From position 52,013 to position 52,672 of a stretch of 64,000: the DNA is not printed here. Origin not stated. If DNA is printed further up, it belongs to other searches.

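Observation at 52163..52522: Integron cassette encoding a free-standing EF-Tu domain III mimic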

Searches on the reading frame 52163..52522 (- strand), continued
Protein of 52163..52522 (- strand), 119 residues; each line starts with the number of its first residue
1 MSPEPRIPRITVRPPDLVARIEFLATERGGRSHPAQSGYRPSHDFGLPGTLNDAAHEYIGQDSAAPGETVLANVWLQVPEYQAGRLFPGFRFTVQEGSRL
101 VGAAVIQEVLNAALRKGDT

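Call 32: find_homologous_proteins(query=A2, max_evalue=0.00001)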
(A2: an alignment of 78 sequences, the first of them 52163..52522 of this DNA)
Query A2 (78 sequences) (119 aa, profile of the alignment): 420 proteins with E <= 0.00001 among 1508 candidates; the best 120 are listed.
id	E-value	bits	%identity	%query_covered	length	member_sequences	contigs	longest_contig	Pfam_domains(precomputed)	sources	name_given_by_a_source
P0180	1.1e-44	169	64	91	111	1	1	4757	PF03143.24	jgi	jgi:elongation factor Tu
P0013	1.7e-44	168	73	89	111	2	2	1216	PF03143.24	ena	-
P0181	8.0e-44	166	56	90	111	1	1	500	PF03143.24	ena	-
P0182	1.0e-43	166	70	90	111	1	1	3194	PF03143.24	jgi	jgi:elongation factor Tu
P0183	1.2e-43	166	71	91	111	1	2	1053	PF03143.24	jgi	jgi:translation elongation factor EF-Tu-like GTPase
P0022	4.2e-43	164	66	89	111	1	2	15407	PF03143.24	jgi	-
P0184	6.2e-43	163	67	91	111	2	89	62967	PF03143.24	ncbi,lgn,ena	-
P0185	8.0e-43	163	66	90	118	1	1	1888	PF03143.24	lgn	-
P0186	8.7e-43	163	60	89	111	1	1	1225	PF03143.24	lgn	-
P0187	9.6e-43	163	65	90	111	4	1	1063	PF03143.24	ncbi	-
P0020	9.9e-43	163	68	89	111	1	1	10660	PF03143.24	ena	-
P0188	1.2e-42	163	66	91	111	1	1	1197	PF03143.24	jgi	-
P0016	1.2e-42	162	66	91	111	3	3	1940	PF03143.24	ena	-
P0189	1.2e-42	162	65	91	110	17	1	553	PF03143.24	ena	-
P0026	2.1e-42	162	63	89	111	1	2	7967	-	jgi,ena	jgi:translation elongation factor EF-Tu-like GTPase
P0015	2.7e-42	161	69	91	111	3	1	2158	PF03143.24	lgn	-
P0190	3.0e-42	161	64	90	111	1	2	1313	PF03143.24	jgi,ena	jgi:translation elongation factor EF-Tu-like GTPase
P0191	4.2e-42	161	62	91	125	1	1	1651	PF03143.24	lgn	-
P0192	4.4e-42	161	64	92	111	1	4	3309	PF03143.24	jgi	jgi:translation elongation factor EF-Tu-like GTPase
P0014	5.8e-42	160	73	89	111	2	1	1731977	-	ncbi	ncbi:MAG: hypothetical protein QM702_13085 [Rubrivivax sp.]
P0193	6.6e-42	160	64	91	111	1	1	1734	PF03143.24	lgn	-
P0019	1.1e-41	159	71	86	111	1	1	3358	PF03143.24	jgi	-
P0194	1.4e-41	159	65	89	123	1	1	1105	PF03143.24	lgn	-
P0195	1.9e-41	159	56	85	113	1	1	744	PF03143.24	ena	-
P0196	1.9e-41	159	56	86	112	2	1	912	PF03143.24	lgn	-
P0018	2.4e-41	158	69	91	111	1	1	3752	PF03143.24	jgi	jgi:translation elongation factor EF-Tu-like GTPase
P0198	7.1e-41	157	51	85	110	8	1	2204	PF03143.24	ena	-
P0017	8.3e-41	157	70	91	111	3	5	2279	PF03143.24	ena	-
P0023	9.8e-41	156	66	90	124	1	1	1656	PF03143.24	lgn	-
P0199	1.0e-40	156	57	87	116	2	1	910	PF03143.24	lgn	-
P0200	1.4e-40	156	64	90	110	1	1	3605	PF03143.24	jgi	jgi:elongation factor Tu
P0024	2.3e-40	155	66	92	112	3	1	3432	PF03143.24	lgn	-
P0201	3.0e-40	155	65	88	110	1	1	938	PF03143.24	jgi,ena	-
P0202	3.5e-40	155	62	90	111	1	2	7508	PF03143.24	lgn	-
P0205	3.9e-39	151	42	84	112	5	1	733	PF03143.24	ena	-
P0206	5.4e-39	151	52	90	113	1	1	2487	PF03143.24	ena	-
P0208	1.1e-38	150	52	88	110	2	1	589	PF03143.24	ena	-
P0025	1.5e-38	149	69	87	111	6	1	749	PF03143.24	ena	-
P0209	1.6e-38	149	58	89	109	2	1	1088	PF03143.24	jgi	jgi:translation elongation factor EF-Tu-like GTPase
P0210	8.2e-38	147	43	84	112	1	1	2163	PF03143.24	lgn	-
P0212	1.1e-37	146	42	83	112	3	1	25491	PF03143.24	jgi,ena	jgi:translation elongation factor EF-Tu-like GTPase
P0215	2.1e-37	146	44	87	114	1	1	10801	PF03143.24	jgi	jgi:elongation factor Tu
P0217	4.1e-37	145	52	90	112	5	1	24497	PF03143.24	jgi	jgi:elongation factor Tu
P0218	1.2e-36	143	51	88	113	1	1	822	PF03143.24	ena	-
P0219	1.2e-36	143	43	84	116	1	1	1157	PF03143.24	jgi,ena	-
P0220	1.8e-36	143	43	87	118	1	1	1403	PF03143.24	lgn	-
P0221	2.1e-36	142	44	82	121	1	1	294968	PF03143.24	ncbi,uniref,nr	ncbi:EF-Tu C-terminal domain-related protein [Planctomicrobium piriforme]|uniref:EF-Tu C-terminal do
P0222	5.9e-36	141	41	83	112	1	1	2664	PF03143.24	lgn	-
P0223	6.3e-36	141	45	84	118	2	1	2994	PF03143.24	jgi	jgi:translation elongation factor EF-Tu-like GTPase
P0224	1.5e-35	140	43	82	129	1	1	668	PF03143.24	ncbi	-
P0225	2.0e-35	139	44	84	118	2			PF03143.24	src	-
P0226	2.0e-35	139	44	82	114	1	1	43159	PF03143.24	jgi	jgi:translation elongation factor EF-Tu-like GTPase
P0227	2.5e-35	139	41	88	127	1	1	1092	PF03143.24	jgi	-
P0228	3.0e-35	139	42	82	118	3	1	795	PF03143.24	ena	-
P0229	3.0e-35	139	42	84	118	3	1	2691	PF03143.24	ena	-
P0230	3.1e-35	139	44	84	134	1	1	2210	PF03143.24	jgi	jgi:translation elongation factor EF-Tu-like GTPase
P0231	3.1e-35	139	38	90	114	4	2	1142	PF03143.24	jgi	jgi:translation elongation factor EF-Tu-like GTPase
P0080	3.3e-35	138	43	81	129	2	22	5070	PF03143.24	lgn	-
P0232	4.0e-35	138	36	88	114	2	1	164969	PF03143.24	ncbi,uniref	ncbi:hypothetical protein ACG2LH_11540 [Zhouia sp. PK063]|uniref:EF-Tu C-terminal domain-related pro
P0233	4.0e-35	138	38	87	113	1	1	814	PF03143.24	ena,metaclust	metaclust:\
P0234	4.6e-35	138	42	86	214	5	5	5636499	PF03143.24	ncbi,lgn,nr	ncbi:MAG: hypothetical protein IPP13_03190 [Kouleothrix sp.]|nr:hypothetical protein [Kouleothrix sp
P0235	5.1e-35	138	40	87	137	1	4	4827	PF03143.24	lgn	-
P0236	6.5e-35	138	38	86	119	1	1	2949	PF03143.24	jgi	jgi:elongation factor Tu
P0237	7.0e-35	137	42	82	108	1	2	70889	PF03143.24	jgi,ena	jgi:elongation factor Tu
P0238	8.8e-35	137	42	82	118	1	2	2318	PF03143.24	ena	-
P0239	9.4e-35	137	39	86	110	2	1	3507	PF03143.24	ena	-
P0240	1.1e-34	137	40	81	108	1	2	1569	PF03143.24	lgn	-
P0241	1.1e-34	137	38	85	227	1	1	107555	PF03143.24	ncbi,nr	ncbi:MAG: hypothetical protein Q8891_07995 [Bacteroidota bacterium]|nr:hypothetical protein [Bactero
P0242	1.9e-34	136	52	87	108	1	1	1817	PF03143.24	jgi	jgi:translation elongation factor EF-Tu-like GTPase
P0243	2.2e-34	136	41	84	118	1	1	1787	PF03143.24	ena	-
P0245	5.8e-34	134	39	87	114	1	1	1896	PF03143.24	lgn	-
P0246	6.2e-34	134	40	82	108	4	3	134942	PF03143.24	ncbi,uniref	ncbi:MAG: elongation factor Tu [Saccharospirillum sp.]|uniref:EF-Tu C-terminal domain-related protei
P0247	6.3e-34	134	38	82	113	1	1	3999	PF03143.24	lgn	-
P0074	7.1e-34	134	43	82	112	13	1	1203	PF03143.24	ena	-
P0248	9.9e-34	134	51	87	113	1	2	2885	PF03143.24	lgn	-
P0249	1.0e-33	134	35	90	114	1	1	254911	PF03143.24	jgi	-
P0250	1.2e-33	133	38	86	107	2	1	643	PF03143.24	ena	-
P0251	1.6e-33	133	38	87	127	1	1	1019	PF03143.24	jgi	jgi:translation elongation factor EF-Tu-like GTPase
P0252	1.8e-33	133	36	82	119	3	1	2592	PF03143.24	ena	-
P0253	2.0e-33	133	35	81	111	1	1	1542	PF03143.24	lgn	-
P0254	2.2e-33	133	37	85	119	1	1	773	PF03143.24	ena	-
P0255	2.2e-33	133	40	82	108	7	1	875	PF03143.24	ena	-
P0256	2.4e-33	132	36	87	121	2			PF03143.24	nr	nr:hypothetical protein [Fulvivirga kasyanovii]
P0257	2.7e-33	132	39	82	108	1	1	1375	PF03143.24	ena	-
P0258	2.9e-33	132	41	82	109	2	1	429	PF03143.24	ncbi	ncbi:hypothetical protein NBRC116494_37960 [Aurantivibrio plasticivorans]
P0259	3.0e-33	132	43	82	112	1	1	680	PF03143.24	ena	-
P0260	3.1e-33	132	35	87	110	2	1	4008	PF03143.24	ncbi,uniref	ncbi:hypothetical protein [Glaciecola sp. MF2-115]|uniref:EF-Tu C-terminal domain-related protein n=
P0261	3.2e-33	132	43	87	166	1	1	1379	PF03143.24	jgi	jgi:elongation factor Tu-like protein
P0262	3.6e-33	132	38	82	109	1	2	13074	PF03143.24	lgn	-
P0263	3.9e-33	132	31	89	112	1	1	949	PF03143.24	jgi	jgi:elongation factor Tu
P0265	5.2e-33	131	34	86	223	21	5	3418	PF03143.24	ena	-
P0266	6.7e-33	131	40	82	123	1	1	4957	PF03143.24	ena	-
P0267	6.8e-33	131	39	82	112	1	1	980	PF03143.24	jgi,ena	-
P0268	7.2e-33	131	34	86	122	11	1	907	PF03143.24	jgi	jgi:elongation factor Tu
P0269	8.0e-33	131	39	87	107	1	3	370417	PF03143.24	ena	-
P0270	8.5e-33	131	40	82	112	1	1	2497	PF03143.24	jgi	jgi:elongation factor Tu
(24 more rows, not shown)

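Call 34: find_related_loci(query=A1, collection=genome_contigs, flank=10000)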
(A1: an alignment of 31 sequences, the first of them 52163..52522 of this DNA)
Query A1 (119 aa) in genome_contigs; peptide patterns used: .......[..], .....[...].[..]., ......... (x = any residue, [..] = any of these).
104 stretches matched a pattern; 25 encode a relative of the query (tblastn E <= 1e-3); 25 distinct loci.
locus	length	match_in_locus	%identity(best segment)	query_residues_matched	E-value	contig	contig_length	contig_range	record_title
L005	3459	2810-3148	76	6-118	1e-56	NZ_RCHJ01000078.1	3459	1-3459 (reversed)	Piscinibacter defluvii strain SH-1 contig078, whole genome shotgun sequence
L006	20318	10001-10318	73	10-115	2e-47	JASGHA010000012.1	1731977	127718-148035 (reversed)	MAG: Rubrivivax sp. isolate 5N117 JMF-2111-06-0005.ont.bin.117_11, whole genome shotgun sequence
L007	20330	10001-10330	65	10-119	3e-46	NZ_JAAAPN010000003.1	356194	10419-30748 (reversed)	Aquabacterium fontiphilum strain CS-6 contig00003, whole genome shotgun sequence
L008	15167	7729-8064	78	7-118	4e-57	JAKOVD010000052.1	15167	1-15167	MAG: Chloroflexota bacterium isolate JPNG_maxbin.037 k201_404747, whole genome shotgun sequence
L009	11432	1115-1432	64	10-116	6e-43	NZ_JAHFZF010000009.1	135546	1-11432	Rhodoferax sp. U11-2br contig00009, whole genome shotgun sequence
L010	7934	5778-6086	61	13-115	2e-39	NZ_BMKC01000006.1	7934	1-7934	Arenimonas soli strain CGMCC 1.15905 sequence06, whole genome shotgun sequence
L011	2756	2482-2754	68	10-101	6e-39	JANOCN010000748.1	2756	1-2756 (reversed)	MAG: Betaproteobacteria bacterium isolate VAR_17_metabat_379 VAR_17_k141_279427, whole genome shotgun sequence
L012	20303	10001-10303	60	14-114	5e-39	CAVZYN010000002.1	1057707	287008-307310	MAG: uncultured Alphaproteobacteria bacterium isolate MFD04651.bin.2.4 genome assembly, contig: contig_12, whole genome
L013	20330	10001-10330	54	7-116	3e-34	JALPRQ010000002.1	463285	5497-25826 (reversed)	Rhodobacteraceae bacterium NBU2976 Scaffold2_1, whole genome shotgun sequence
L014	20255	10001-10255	61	13-97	4e-32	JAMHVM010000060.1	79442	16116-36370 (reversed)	MAG: Lysobacterales bacterium isolate UR_AS_maxbin.005 k201_173607, whole genome shotgun sequence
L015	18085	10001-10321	60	10-116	9e-42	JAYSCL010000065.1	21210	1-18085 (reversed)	MAG: Enterobacterales bacterium isolate ZZ2_ZZA245_bin.24 NODE_2058_length_21210_cov_15.722382, whole genome shotgun seq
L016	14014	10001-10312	54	13-116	9e-31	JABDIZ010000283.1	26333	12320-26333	MAG: Rhodothermaceae bacterium isolate SS_bin_10 k127_1553533, whole genome shotgun sequence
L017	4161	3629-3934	53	16-116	3e-30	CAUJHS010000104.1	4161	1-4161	MAG: Planctomycetota bacterium isolate KLAP214 genome assembly, contig: KLAP214_148560, whole genome shotgun sequence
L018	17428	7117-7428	52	13-116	1e-29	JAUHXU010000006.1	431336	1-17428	MAG: bacterium isolate 3_bin.21 NODE_41_length_431336_cov_7.327535, whole genome shotgun sequence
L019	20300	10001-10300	51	15-114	1e-29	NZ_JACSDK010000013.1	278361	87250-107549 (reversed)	Pelagibius marinus strain NBU2595 Scaffold5_3, whole genome shotgun sequence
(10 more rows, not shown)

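Call 40: find_encoding_contigs(protein=P0184, flank=6000, max_places=4)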
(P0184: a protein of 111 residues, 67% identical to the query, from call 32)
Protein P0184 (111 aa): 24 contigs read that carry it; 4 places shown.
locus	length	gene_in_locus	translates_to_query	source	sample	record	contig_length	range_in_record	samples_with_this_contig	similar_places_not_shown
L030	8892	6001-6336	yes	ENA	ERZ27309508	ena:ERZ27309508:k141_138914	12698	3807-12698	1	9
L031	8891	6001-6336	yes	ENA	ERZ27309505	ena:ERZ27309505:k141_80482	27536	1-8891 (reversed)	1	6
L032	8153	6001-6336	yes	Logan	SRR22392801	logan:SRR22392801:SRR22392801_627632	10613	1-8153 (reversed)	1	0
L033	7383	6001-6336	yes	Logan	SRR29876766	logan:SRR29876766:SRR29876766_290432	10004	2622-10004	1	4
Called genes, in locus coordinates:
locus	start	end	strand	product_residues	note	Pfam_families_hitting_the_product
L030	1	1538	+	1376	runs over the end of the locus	PF00082:Peptidase_S8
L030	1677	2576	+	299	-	PF13676:TIR_2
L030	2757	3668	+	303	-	PF18183:SLATT_2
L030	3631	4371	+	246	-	-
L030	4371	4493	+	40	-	-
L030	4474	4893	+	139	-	-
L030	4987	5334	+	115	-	PF11225:DUF3024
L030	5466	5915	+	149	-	-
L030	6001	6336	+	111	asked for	PF03143:GTP_EFTU_D3 (faint)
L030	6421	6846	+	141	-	-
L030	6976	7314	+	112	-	PF04355:BamE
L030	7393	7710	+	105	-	PF18287:Hfx_Cass5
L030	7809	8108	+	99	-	-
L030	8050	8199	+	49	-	-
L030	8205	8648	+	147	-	-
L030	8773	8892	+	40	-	?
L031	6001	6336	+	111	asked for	PF03143:GTP_EFTU_D3 (faint)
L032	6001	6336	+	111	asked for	PF03143:GTP_EFTU_D3 (faint)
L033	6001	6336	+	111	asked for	PF03143:GTP_EFTU_D3 (faint)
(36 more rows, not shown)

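Call 41: find_encoding_contigs(protein=P0221, flank=5000, max_places=2)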
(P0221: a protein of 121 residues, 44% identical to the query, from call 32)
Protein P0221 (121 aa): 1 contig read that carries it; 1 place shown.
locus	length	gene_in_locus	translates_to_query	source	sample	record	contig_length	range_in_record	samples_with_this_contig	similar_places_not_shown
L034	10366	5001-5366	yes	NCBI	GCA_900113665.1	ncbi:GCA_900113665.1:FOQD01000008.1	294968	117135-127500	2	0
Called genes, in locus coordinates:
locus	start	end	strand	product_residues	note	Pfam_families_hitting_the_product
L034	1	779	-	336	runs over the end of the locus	PF02504:FA_synthesis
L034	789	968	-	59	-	PF01783:Ribosomal_L32p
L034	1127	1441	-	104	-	PF07719:TPR_2 (faint), PF13428:TPR_14 (faint), PF00515:TPR_1 (faint), PF13181:TPR_8 (faint), PF13414:TPR_11 (faint), PF13432:TPR_16 (weak), PF12895:ANAPC3 (weak), PF14559:TPR_19 (weak), +3 more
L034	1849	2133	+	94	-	PF02416:TatA_B_E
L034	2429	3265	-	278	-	PF23441:SDR, PF00106:adh_short, PF08659:KR, PF13561:adh_short_C2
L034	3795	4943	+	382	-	PF04551:GcpE, PF26540:GcpE_C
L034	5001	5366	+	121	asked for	PF03143:GTP_EFTU_D3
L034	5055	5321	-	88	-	-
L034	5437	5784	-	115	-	PF02452:PemK_toxin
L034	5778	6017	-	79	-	-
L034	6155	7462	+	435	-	PF01979:Amidohydro_1, PF07969:Amidohydro_3 (faint), PF12890:DHOase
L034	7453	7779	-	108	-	PF08668:HDOD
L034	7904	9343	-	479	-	PF00669:Flagellin_N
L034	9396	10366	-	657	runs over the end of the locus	PF00460:Flg_bb_rod, PF22638:FlgK_D1, PF06429:Flg_bbr_C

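Call 42: find_encoding_contigs(protein=P0232, flank=5000, max_places=2)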
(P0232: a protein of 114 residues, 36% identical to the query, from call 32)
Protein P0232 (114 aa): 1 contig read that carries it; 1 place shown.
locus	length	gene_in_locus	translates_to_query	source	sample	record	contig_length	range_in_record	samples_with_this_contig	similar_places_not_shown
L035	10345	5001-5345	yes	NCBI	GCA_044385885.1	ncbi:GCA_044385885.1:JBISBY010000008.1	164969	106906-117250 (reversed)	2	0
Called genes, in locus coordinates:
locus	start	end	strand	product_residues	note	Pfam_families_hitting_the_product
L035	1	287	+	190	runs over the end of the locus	PF12158:DUF3592 (faint)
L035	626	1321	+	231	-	PF14024:DUF4240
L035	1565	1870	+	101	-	-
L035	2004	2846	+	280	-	-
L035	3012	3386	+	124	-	-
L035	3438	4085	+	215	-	-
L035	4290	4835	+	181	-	-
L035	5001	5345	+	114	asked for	PF03143:GTP_EFTU_D3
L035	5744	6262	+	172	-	-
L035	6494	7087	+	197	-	PF13715:CarbopepD_reg_2 (weak)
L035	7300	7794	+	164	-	PF04536:TPM_phosphatase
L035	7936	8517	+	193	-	-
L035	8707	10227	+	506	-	PF00085:Thioredoxin (faint), PF00578:AhpC-TSA, PF08534:Redoxin, PF13905:Thioredoxin_8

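Call 50: search_protein_families(library=pfam, alignment_id=A3, max_evalue=0.01)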
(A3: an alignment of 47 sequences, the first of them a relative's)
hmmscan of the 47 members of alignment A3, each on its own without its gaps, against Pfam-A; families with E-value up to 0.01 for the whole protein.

A. member 1, P0039 (202 aa): 0 families

B. families by the number of members that match (of 47 scanned): 8 families
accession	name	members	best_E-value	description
PF03143.23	GTP_EFTU_D3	41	1.2e-13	Elongation factor Tu C-terminal domain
PF03747.19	ADP_ribosyl_GH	1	4e-74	ADP-ribosylglycohydrolase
PF14206.11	Cys_rich_CPCC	1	2.7e-27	Cysteine-rich CPCC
PF08843.17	AbiEii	1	3.8e-15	Nucleotidyl transferase AbiEii toxin, Type IV TA system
PF01337.24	Barstar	1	1.9e-11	Barstar (barnase inhibitor)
PF00542.24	Ribosomal_L12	1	0.0045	Ribosomal protein L7/L12 C-terminal domain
PF09851.14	SHOCT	1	0.0072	Short C-terminal domain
PF12773.13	DZR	1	0.0077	Double zinc ribbon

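Call 56: find_encoding_contigs(protein=P0246, flank=5000, max_places=3)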
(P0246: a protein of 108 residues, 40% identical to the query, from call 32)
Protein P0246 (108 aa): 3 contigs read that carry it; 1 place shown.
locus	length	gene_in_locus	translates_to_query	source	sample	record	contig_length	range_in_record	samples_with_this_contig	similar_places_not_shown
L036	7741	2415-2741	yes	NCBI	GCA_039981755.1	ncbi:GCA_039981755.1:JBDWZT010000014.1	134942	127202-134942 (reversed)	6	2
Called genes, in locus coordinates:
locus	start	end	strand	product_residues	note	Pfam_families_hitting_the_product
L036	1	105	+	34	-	?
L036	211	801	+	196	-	-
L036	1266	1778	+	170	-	-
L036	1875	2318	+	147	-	PF01582:TIR, PF13676:TIR_2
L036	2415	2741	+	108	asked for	PF03143:GTP_EFTU_D3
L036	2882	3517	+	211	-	PF01810:LysE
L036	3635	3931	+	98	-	-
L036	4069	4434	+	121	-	PF07883:Cupin_2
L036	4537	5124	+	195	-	-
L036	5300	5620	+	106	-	-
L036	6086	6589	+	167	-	-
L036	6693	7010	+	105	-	PF01527:HTH_Tnp_1, PF13384:HTH_23 (weak), PF13518:HTH_28 (weak)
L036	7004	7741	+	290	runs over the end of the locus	PF13276:HTH_21, PF00665:rve, PF13683:rve_3, PF13333:rve_2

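Call 57: find_encoding_contigs(protein=P0249, flank=5000, max_places=2)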
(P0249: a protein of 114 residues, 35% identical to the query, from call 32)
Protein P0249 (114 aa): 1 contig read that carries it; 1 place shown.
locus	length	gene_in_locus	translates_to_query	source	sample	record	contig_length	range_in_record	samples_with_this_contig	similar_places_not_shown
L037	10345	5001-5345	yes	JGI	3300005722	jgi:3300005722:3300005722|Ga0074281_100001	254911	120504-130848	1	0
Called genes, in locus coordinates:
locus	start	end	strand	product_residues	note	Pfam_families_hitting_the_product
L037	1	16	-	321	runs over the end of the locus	PF01380:SIS, PF00571:CBS (weak)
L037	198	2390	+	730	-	PF00270:DEAD, PF04851:ResIII (weak), PF00271:Helicase_C, PF16124:RecQ_Zn_bind, PF09382:RQC, PF00570:HRDC, PF21220:RecQ-1-like_HTH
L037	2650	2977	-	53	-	-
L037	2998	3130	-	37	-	-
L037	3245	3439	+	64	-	-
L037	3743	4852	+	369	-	PF20181:DUF6544, PF21900:DUF6920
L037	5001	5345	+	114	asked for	PF03143:GTP_EFTU_D3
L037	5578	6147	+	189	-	PF00027:cNMP_binding (weak)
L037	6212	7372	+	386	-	PF00355:Rieske, PF00848:Ring_hydroxyl_A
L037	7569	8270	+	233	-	PF19578:DUF6090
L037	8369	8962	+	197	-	-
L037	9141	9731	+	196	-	PF00027:cNMP_binding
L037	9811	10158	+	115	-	PF03795:YCII (weak)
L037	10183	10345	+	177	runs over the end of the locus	PF10604:Polyketide_cyc2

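Call 58: find_encoding_contigs(protein=P0269, flank=5000, max_places=2)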
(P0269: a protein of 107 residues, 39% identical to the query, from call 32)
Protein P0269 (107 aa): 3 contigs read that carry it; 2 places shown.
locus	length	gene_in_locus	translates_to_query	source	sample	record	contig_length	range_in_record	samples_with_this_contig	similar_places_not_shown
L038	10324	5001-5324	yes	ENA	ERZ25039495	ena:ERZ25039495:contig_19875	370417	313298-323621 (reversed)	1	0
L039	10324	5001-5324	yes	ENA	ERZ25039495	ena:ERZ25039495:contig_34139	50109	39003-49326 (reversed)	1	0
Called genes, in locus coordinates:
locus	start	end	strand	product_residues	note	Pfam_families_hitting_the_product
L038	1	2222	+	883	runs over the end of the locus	PF24391:HD-CE, PF13589:HATPase_c_3 (weak)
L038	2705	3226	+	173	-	-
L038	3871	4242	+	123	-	-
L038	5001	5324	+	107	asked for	PF03143:GTP_EFTU_D3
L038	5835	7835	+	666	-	PF14870:PSII_BNR (faint), PF15902:Sortilin-Vps10 (weak)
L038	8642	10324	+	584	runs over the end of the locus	PF02463:SMC_N (faint), PF13175:AAA_15, PF13304:AAA_21, PF13175:AAA_15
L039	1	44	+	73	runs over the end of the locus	-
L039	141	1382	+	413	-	PF14319:Zn_Tnp_IS91, PF04986:Y2_Tnp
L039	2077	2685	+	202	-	PF26887:Phage_T4_End_IV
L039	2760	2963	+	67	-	-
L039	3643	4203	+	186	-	-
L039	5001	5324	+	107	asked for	PF03143:GTP_EFTU_D3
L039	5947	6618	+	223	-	PF02544:Steroid_dh (weak), PF06966:DUF1295 (weak), PF01222:ERG4_ERG24 (faint), PF04140:ICMT, PF04191:PEMT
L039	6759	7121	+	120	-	-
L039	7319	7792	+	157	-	-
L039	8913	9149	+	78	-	-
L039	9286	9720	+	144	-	-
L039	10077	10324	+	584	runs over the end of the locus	PF02463:SMC_N (faint), PF13175:AAA_15, PF13304:AAA_21, PF13175:AAA_15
